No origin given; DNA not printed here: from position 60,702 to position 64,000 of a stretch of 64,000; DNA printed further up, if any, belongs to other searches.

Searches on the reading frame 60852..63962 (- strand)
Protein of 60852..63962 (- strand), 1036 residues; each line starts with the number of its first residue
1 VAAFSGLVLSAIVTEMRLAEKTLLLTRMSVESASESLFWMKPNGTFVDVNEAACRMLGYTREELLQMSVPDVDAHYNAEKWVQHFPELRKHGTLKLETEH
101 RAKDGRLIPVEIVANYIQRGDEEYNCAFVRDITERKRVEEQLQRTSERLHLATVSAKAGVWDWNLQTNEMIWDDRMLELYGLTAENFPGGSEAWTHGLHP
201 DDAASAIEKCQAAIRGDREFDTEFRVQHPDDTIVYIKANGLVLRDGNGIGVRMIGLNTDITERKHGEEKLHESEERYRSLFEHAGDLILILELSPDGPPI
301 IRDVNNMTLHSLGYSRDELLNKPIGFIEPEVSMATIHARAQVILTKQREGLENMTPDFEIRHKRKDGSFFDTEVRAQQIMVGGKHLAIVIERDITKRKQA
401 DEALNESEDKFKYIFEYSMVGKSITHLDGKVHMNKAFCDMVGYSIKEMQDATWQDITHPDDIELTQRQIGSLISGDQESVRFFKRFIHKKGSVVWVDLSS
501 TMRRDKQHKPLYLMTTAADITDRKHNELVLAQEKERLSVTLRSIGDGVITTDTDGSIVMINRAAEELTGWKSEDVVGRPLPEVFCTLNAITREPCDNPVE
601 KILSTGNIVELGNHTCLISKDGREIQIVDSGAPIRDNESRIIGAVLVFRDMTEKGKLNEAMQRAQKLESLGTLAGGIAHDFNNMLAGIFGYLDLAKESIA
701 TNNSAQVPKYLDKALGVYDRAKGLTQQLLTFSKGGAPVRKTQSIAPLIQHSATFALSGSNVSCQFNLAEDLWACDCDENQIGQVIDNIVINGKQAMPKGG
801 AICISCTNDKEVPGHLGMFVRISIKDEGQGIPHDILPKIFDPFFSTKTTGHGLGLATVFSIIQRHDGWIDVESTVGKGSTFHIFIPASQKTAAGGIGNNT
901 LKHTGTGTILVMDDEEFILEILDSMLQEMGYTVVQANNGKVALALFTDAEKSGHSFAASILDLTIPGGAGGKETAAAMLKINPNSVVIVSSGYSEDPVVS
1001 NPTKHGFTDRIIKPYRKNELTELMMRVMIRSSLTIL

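Call 25: search_protein_families(library=pfam, proteins=[window:60852-63962:-], max_evalue=1)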
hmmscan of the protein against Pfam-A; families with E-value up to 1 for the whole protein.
window:60852-63962:- (1036 aa): 14 families
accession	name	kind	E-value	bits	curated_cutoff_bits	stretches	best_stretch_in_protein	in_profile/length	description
PF13426.13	PAS_9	-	3.3e-55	185.2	27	5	546-653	2-103/103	PAS domain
PF08447.18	PAS_3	-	8.8e-50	167.4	25.6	4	171-256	3-88/89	PAS fold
PF00989.32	PAS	-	6.6e-44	149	22.6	5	536-651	2-113/113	PAS fold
PF08448.16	PAS_4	-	2.4e-33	115.1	23.1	4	541-653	1-107/110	PAS fold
PF13188.13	PAS_8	-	3.5e-24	84.3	21.8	4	535-593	1-56/65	PAS domain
PF02518.31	HATPase_c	-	1.5e-23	83.8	26.4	1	777-888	2-110/111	Histidine kinase-, DNA gyrase B-, and HSP90-like ATPase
PF00072.30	Response_reg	-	1.3e-13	51.5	30.2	1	909-1023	1-109/111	Response regulator receiver domain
PF14598.12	PAS_11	-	1.6e-07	31.7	25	1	441-505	25-88/109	PAS domain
PF00512.31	HisKA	-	1.1e-06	29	26.9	1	670-735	2-64/66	His Kinase A (phospho-acceptor) domain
PF12860.13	PAS_7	-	0.0014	19.2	27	1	541-653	1-109/115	PAS fold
PF24820.1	Diguanyl_cycl_sensor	-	0.0084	16.5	28.1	0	544-578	5-39/109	Diguanylate cyclase-like sensor domain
PF13596.12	PAS_10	-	0.037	15.1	22.1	1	547-652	11-106/106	PAS domain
PF12451.13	VPS11_C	-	0.079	13.6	25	1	403-417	24-38/45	Vacuolar protein sorting protein 11 C terminal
PF14501.12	HATPase_c_5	-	0.088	13.2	22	1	782-873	11-90/102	GHKL domain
